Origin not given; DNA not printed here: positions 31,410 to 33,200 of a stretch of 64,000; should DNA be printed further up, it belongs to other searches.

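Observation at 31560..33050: Orphan KAP/NACHT-like P-loop NTPase at about 38-40% GC inside a 65-70% GC chromosome: candidate stand-alone defence or abortive-infection gene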

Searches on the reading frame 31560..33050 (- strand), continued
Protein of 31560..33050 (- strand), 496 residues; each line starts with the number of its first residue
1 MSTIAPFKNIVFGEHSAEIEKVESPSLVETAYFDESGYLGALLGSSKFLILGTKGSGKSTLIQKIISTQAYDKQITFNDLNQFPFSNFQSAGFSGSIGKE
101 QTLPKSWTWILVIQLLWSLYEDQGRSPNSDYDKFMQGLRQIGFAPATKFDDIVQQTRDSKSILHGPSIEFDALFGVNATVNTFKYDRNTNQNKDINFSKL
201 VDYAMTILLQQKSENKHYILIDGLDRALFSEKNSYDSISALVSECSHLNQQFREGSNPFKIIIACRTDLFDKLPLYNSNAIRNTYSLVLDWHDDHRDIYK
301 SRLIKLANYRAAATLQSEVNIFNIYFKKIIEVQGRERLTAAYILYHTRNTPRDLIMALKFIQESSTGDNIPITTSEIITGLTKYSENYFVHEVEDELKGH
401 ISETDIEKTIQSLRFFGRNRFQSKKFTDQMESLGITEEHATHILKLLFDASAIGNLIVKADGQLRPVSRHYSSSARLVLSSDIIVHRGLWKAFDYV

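Call 38: search_protein_families(library=pfam, proteins=[P0191, P0195, P0218, P0224, P0236, P0248, P0187, P0205, P0254, P0075], max_evalue=0.01)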
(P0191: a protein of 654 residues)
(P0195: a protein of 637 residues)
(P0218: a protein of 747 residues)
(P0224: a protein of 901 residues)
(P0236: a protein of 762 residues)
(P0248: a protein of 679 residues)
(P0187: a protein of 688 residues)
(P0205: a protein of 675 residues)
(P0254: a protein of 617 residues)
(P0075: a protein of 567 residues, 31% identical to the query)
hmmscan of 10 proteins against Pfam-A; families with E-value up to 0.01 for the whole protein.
P0191 (654 aa): 4 families
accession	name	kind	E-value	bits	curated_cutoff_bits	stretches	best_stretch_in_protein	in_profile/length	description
PF13676.11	TIR_2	-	6.6e-18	65.8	28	1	8-142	1-122/122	TIR domain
PF08357.16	SEFIR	-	6.3e-13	49.7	23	1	8-134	3-146/150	SEFIR domain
PF13401.12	AAA_22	-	0.0021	18.8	27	0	221-404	8-110/130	AAA domain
PF13191.12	AAA_16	-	0.0096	16.9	32.6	0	208-267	12-75/167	AAA ATPase domain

P0195 (637 aa): 4 families
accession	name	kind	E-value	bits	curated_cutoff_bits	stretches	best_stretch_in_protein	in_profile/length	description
PF13676.11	TIR_2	-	6.1e-29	101.4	28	1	8-132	1-122/122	TIR domain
PF01582.25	TIR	-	5.4e-11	43.1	21.3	1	8-104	4-98/179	TIR domain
PF08937.16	ThsB_TIR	-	0.00032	21.5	21.2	1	9-91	1-86/100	Thoeris protein ThsB, TIR-like domain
PF05729.18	NACHT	-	0.0035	17.6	26.7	0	203-226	2-25/167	NACHT domain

P0218 (747 aa): 4 families
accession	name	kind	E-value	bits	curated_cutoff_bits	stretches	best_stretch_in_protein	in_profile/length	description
PF20703.3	nSTAND1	-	4.8e-08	33.5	27.1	1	405-600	51-238/379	Novel STAND NTPase 1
PF12872.13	OST-HTH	-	1.5e-05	25.2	23.8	0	201-239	18-55/71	OST-HTH/LOTUS domain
PF13401.12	AAA_22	-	0.00049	20.9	27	0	451-525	67-130/130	AAA domain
PF13191.12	AAA_16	-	0.0012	19.9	32.6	0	307-503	21-164/167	AAA ATPase domain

P0224 (901 aa): 6 families
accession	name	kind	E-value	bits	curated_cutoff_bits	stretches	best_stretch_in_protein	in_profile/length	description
PF12872.13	OST-HTH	-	2.2e-05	24.7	23.8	0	230-249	34-54/71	OST-HTH/LOTUS domain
PF13191.12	AAA_16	-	2.5e-05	25.3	32.6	1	426-621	18-161/167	AAA ATPase domain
PF24359.1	DUF7515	-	0.0004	21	27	0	347-374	43-71/85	Domain of unknown function (DUF7515)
PF05729.18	NACHT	-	0.0014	19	26.7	0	584-618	76-112/167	NACHT domain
PF00004.35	AAA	-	0.0024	18.8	21.2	0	566-657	31-125/131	ATPase family associated with various cellular activities (AAA)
PF13401.12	AAA_22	-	0.0033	18.2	27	0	434-470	9-44/130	AAA domain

P0236 (762 aa): 2 families
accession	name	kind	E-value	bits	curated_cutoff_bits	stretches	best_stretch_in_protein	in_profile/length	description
PF13191.12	AAA_16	-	0.0035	18.3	32.6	1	328-516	27-161/167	AAA ATPase domain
PF12872.13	OST-HTH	-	0.0045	17.3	23.8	0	207-254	7-53/71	OST-HTH/LOTUS domain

P0248 (679 aa): 6 families
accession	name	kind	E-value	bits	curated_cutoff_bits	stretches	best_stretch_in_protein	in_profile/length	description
PF12872.13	OST-HTH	-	6.3e-07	29.6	23.8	0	114-144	24-54/71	OST-HTH/LOTUS domain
PF13191.12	AAA_16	-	6.5e-07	30.4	32.6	1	224-417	17-159/167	AAA ATPase domain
PF13401.12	AAA_22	-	2.8e-06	28.1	27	0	230-266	6-44/130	AAA domain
PF05729.18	NACHT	-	6.2e-05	23.3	26.7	0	232-257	3-28/167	NACHT domain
PF24883.2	NPHP3_N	-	0.0025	18.5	24.8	0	377-418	110-151/164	Nephrocystin 3, N-terminal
PF20720.3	nSTAND3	-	0.0028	17.8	27.2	1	230-269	18-57/155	Novel STAND NTPase 3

P0187 (688 aa): 1 family
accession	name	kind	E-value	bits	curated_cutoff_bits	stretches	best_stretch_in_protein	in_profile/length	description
PF13191.12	AAA_16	-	0.0013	19.7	32.6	1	56-107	27-64/167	AAA ATPase domain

P0205 (675 aa): 1 family
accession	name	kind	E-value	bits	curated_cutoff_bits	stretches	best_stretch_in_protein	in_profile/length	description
PF13191.12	AAA_16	-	1.6e-05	25.9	32.6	1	41-228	22-155/167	AAA ATPase domain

P0254 (617 aa): 4 families
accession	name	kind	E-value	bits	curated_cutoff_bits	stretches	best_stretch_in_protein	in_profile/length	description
PF13191.12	AAA_16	-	3.6e-08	34.5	32.6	1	34-230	12-163/167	AAA ATPase domain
PF20703.3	nSTAND1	-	0.00014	22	27.1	1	179-258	102-168/379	Novel STAND NTPase 1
PF05729.18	NACHT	-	0.00024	21.4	26.7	0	191-238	73-116/167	NACHT domain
PF24883.2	NPHP3_N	-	0.00086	20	24.8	0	182-230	106-154/164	Nephrocystin 3, N-terminal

P0075 (567 aa): 5 families
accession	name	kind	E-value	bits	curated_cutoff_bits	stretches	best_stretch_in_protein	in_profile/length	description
PF00313.28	CSD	-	4.4e-07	30.1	27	1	15-72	2-58/66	'Cold-shock' DNA-binding domain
PF13191.12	AAA_16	-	0.00028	21.9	32.6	1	128-297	25-142/167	AAA ATPase domain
PF05729.18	NACHT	-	0.00051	20.3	26.7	0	131-155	4-28/167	NACHT domain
PF13401.12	AAA_22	-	0.0031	18.2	27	0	129-345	7-130/130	AAA domain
PF24389.1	ORC-CDC6-like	-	0.005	16.1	27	0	110-155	16-60/571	ORC-CDC6-like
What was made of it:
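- Closest known: STAND NTPases of immunity. Same: Two relatives carry N-terminal TIR (call 38).
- TIR fusions point to a conflict role (call 38). Some are fused to TIR (call 38).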

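Call 39: search_dna_similar(query=window:31560-33050:-, collection=plasmids, mode=protein, max_rows=25)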
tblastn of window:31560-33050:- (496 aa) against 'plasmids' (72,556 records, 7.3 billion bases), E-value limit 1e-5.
Records with a match: 9; places in all: 10; records where one place covers at least 80% of the query: 9.
Best place of each record, by identity: <60% 9.
By first word of the organism name: Klebsiella 4; Vibrio 2; Enterococcus 1; Frondihabitans 1; Polaromonas 1.
By predicted mobility (MOB-suite, as given by PLSDB): conjugative 5; mobilizable 3; non-mobilizable 1.
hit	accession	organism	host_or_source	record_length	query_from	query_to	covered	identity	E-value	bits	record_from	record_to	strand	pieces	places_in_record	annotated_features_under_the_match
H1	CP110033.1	Enterococcus faecalis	Homo sapiens,saliva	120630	7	494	98%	25.3%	6e-22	107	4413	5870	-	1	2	hypothetical protein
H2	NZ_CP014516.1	Frondihabitans sp. PAMC 28766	Himantormia,single cell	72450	6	454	91%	26.0%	8e-28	125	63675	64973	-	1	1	hypothetical protein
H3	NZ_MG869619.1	Polaromonas sp. H1N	Hansbreen Glacier, Spitsbergen, surface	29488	49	493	90%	23.8%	7e-8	63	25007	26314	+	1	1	hypothetical protein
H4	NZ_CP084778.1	Klebsiella quasipneumoniae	Soil (polluted),Whole organism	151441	31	454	85%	24.3%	1e-12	78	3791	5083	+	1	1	hypothetical protein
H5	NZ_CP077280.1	Klebsiella quasipneumoniae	-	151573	31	454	85%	24.3%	1e-12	78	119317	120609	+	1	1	hypothetical protein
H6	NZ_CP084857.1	Klebsiella pneumoniae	Homo sapiens,Whole organism,feces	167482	31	454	85%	24.3%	2e-12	78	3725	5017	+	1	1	hypothetical protein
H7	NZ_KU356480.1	Vibrio parahaemolyticus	shrimp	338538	47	493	90%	22.2%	3e-10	71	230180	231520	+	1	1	hypothetical protein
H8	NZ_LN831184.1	Vibrio cholerae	New Delhi seepage water sample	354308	47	493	90%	22.2%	3e-10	71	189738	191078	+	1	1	hypothetical protein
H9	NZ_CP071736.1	Klebsiella variicola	Gopherus berlandieri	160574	32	454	85%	22.9%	8e-8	63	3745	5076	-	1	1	hypothetical protein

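Call 40: search_dna_similar(query=window:31560-33050:-, collection=phages, mode=protein, max_rows=15)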
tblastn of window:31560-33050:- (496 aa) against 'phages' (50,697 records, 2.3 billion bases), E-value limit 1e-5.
Records with a match: 1; places in all: 1; records where one place covers at least 80% of the query: 1.
Best place of each record, by identity: <60% 1.
By first word of the organism name: Klebsiella 1.
By host as written in the record: Klebsiella pneumoniae 1.
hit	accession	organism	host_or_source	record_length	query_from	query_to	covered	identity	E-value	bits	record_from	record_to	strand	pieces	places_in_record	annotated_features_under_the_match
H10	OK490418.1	Klebsiella phage Kp4865-2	Klebsiella pneumoniae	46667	32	493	93%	22.3%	3e-16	88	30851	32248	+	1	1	record has no annotation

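Call 41: search_protein_families(library=phrogs, proteins=[window:31560-33050:-], max_evalue=0.01)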
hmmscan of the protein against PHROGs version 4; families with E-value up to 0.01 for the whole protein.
window:31560-33050:- (496 aa): 2 families
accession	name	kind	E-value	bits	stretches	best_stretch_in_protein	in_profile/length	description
phrog_13260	-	unknown function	5.9e-51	174.9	1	6-493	3-489/497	-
phrog_2376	-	other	0.0014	19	0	195-261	187-254/363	ATPase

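Call 42: get_annotated_region(hit=H4, flank=7000)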
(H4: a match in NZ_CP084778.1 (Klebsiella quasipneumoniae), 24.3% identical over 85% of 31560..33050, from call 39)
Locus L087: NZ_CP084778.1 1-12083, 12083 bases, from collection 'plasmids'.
description: Klebsiella quasipneumoniae subsp. similipneumoniae strain CIP110288 plasmid pKqs_CIP110288_1, complete sequence
organism: Klebsiella quasipneumoniae (NCBI taxid 1463164)
taxonomy: Bacteria; Pseudomonadota; Gammaproteobacteria; Enterobacterales; Enterobacteriaceae; Klebsiella; Klebsiella quasipneumoniae
host: -; source: Soil (polluted),Whole organism; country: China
typing (MOB-suite, as given by PLSDB): conjugative; replicon IncFIB,IncFII,rep_cluster_2183; relaxase MOBF,MOBF; mating-pair formation MPF_F
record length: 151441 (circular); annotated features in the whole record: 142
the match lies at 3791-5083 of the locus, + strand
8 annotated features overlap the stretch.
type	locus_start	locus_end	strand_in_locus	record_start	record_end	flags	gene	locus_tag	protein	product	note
CDS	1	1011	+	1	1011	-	-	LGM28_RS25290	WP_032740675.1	RepB family plasmid replication initiator protein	GO:0006270 - DNA replication initiation [Evidence IEA]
CDS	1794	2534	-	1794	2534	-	-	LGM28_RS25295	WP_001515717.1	tyrosine-type recombinase/integrase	GO:0015074 - DNA integration [Evidence IEA]; GO:0006310 - DNA recombination [Evidence IEA]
CDS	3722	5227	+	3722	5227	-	-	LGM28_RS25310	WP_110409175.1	hypothetical protein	-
CDS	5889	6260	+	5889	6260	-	-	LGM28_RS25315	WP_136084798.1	type II toxin-antitoxin system VapC family toxin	-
CDS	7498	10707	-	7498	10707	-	-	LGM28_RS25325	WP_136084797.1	hypothetical protein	-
CDS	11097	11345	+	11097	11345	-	-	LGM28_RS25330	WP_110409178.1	hypothetical protein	-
CDS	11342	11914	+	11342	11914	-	-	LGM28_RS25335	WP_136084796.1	hypothetical protein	-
CDS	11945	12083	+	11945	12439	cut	-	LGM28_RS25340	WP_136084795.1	DNA-binding protein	-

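Call 43: get_annotated_region(hit=H8, flank=7000)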
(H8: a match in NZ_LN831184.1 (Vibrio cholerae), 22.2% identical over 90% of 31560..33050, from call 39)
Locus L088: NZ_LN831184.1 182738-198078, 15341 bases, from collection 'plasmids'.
description: Vibrio cholerae isolate V. cholerae 116-14 plasmid pNDM-116-14, complete sequence
organism: Vibrio cholerae (NCBI taxid 666)
taxonomy: Bacteria; Pseudomonadota; Gammaproteobacteria; Vibrionales; Vibrionaceae; Vibrio; Vibrio cholerae
host: -; source: New Delhi seepage water sample; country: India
typing (MOB-suite, as given by PLSDB): mobilizable; replicon IncC,rep_cluster_2294; relaxase MOBH
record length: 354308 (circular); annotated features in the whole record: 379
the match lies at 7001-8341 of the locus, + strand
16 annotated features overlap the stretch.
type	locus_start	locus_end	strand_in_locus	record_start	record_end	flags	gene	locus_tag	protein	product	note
CDS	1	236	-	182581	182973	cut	-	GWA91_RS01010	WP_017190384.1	hypothetical protein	-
CDS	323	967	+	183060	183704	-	-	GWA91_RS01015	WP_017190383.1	hypothetical protein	-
CDS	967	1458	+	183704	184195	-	-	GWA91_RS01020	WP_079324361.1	hypothetical protein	-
CDS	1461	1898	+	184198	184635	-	-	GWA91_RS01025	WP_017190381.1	hypothetical protein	-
CDS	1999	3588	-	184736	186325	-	-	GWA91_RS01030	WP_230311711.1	hypothetical protein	-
CDS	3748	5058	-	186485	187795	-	-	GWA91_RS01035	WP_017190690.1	DUF945 family protein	-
CDS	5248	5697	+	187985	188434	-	-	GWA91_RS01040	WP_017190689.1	hypothetical protein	-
CDS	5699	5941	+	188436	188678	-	-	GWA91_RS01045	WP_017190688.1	hypothetical protein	-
CDS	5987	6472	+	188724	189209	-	-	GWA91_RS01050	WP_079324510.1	DUF2726 domain-containing protein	-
CDS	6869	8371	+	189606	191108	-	-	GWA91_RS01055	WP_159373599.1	hypothetical protein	-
CDS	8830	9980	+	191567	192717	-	-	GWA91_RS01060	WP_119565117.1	IS3 family transposase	-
CDS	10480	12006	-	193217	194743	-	-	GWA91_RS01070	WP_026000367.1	hypothetical protein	-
CDS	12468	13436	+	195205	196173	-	-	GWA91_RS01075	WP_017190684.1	type IV toxin-antitoxin system AbiEi family antitoxin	-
CDS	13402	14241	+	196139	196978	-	-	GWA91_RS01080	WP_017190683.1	nucleotidyl transferase AbiEii/AbiGii toxin family protein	-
CDS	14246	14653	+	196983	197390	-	-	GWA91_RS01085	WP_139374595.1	hypothetical protein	-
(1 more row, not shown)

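Call 44: get_annotated_region(hit=H1, flank=7000)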
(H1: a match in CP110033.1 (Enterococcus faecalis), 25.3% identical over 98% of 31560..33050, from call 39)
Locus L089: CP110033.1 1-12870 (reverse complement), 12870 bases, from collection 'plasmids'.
description: Enterococcus faecalis strain BE57 plasmid pBE57_1, complete sequence
organism: Enterococcus faecalis (NCBI taxid 1351)
taxonomy: Bacteria; Bacillota; Bacilli; Lactobacillales; Enterococcaceae; Enterococcus; Enterococcus faecalis
host: -; source: Homo sapiens,saliva; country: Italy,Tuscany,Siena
typing (MOB-suite, as given by PLSDB): conjugative; replicon rep_cluster_992; relaxase MOBP; mating-pair formation MPF_T
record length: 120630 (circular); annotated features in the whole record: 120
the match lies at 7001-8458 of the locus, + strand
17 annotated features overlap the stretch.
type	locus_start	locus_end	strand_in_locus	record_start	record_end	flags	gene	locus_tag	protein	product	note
CDS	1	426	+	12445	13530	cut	-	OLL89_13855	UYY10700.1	bacterial Ig-like domain-containing protein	-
CDS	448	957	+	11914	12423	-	-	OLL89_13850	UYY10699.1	hypothetical protein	-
CDS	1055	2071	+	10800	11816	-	-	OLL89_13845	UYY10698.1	DUF916 and DUF3324 domain-containing protein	-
CDS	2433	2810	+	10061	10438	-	-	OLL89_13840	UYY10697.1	hypothetical protein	-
CDS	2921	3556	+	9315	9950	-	-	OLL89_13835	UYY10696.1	WxL domain-containing protein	-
CDS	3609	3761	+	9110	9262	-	-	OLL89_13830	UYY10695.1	hypothetical protein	-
CDS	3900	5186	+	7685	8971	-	-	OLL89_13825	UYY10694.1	DUF3440 domain-containing protein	-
CDS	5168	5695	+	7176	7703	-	-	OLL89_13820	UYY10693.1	ParB/RepB/Spo0J family partition protein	-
CDS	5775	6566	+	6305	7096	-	-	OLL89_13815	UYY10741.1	polysaccharide deacetylase family protein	-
CDS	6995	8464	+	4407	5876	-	-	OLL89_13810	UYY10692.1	hypothetical protein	-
CDS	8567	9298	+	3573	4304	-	-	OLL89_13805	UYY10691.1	SDR family oxidoreductase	-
CDS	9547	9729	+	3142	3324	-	-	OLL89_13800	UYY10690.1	TfoX/Sxy family protein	-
CDS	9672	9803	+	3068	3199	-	-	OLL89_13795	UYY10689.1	TfoX/Sxy family protein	-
CDS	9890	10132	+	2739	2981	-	-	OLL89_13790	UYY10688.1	hypothetical protein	-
CDS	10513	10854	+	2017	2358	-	-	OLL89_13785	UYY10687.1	hypothetical protein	-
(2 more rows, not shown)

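Call 45: find_encoding_contigs(protein=P0004, flank=9000, max_places=1)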
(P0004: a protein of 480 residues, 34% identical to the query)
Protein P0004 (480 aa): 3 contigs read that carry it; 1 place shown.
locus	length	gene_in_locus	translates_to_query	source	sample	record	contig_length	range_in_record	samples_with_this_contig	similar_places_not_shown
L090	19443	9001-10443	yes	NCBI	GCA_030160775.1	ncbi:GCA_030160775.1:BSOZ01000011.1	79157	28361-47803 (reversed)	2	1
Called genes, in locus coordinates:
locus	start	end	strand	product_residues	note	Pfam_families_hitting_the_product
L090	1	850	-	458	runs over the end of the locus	PF00072:Response_reg, PF00158:Sigma54_activat, PF14532:Sigma54_activ_2, PF25601:AAA_lid_14, PF02954:HTH_8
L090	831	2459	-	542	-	PF25323:6TM_PilS, PF00512:HisKA, PF02518:HATPase_c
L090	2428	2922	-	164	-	PF00293:NUDIX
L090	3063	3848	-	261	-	PF01564:Spermine_synth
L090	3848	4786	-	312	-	PF01171:ATP_bind_3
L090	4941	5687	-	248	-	PF00106:adh_short, PF08659:KR, PF23441:SDR, PF01370:Epimerase (weak), PF13561:adh_short_C2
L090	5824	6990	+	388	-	PF02636:Methyltransf_28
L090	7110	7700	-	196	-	PF05930:Phage_AlpA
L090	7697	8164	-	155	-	PF12728:HTH_17 (weak)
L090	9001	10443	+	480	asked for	-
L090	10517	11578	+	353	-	PF18863:AbiJ_NTD4, PF14355:Abi_C (weak)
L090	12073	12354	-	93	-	-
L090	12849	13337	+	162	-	-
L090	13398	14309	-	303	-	PF00126:HTH_1, PF03466:LysR_substrate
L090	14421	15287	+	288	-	PF02678:Pirin, PF05726:Pirin_C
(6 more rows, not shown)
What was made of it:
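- One is next to an AbiJ-like gene (call 45).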

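Call 46: find_encoding_contigs(protein=P0045, flank=9000, max_places=1)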
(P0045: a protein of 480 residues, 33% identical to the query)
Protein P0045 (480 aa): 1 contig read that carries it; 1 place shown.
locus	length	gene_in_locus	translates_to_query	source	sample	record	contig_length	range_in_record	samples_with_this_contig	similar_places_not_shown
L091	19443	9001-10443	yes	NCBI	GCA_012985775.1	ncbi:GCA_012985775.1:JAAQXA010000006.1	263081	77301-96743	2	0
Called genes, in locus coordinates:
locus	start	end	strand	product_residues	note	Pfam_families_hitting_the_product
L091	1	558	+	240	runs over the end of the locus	PF00497:SBP_bac_3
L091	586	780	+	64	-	-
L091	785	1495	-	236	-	-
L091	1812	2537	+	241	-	PF04231:Endonuclease_1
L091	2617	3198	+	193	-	PF07209:DUF1415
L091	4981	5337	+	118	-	-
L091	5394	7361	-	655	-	PF02743:dCache_1, PF00672:HAMP, PF00015:MCPsignal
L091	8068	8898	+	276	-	PF01936:NYN, PF12872:OST-HTH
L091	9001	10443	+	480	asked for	-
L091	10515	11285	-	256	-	PF07722:Peptidase_C26, PF00117:GATase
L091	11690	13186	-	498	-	PF00171:Aldedh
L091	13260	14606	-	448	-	PF00202:Aminotran_3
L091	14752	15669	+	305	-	PF00126:HTH_1, PF03466:LysR_substrate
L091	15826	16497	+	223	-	PF00440:TetR_N, PF08362:TetR_C_3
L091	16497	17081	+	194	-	PF01205:Impact_N, PF09186:DUF1949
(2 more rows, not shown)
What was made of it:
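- A NYN+OST-HTH gene lies directly upstream in Pseudomonas (call 46). In single loci a family member sits directly beside an AbiJ-like gene or a NYN+OST-HTH gene (calls 45, 46).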

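Call 47: find_encoding_contigs(protein=P0057, flank=9000, max_places=1)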
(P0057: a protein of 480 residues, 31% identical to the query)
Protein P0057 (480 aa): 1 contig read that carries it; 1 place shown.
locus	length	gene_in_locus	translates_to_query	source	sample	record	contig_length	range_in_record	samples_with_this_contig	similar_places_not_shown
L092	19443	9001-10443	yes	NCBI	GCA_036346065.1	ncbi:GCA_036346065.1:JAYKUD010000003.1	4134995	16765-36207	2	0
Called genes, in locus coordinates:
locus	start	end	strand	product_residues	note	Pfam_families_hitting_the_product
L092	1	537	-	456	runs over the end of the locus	PF27227:Endonuc-like_C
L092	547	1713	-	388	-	PF14397:ATPgrasp_ST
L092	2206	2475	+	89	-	PF00216:Bac_DNA_binding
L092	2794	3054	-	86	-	-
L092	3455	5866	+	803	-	-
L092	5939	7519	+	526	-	PF03050:DDE_Tnp_IS66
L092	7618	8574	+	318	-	PF13087:AAA_12, PF13538:UvrD_C_2 (faint)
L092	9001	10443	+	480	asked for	-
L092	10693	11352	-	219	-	PF02586:SRAP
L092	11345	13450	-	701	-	PF00580:UvrD-helicase, PF01443:Viral_helicase1 (faint), PF13245:AAA_19, PF13361:UvrD_C, PF13538:UvrD_C_2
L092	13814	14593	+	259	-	-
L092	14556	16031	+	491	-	PF00817:IMS (weak)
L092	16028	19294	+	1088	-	PF02811:PHP, PF07733:DNA_pol3_alpha, PF17657:DNA_pol3_finger, PF14579:HHH_6, PF01336:tRNA_anti-codon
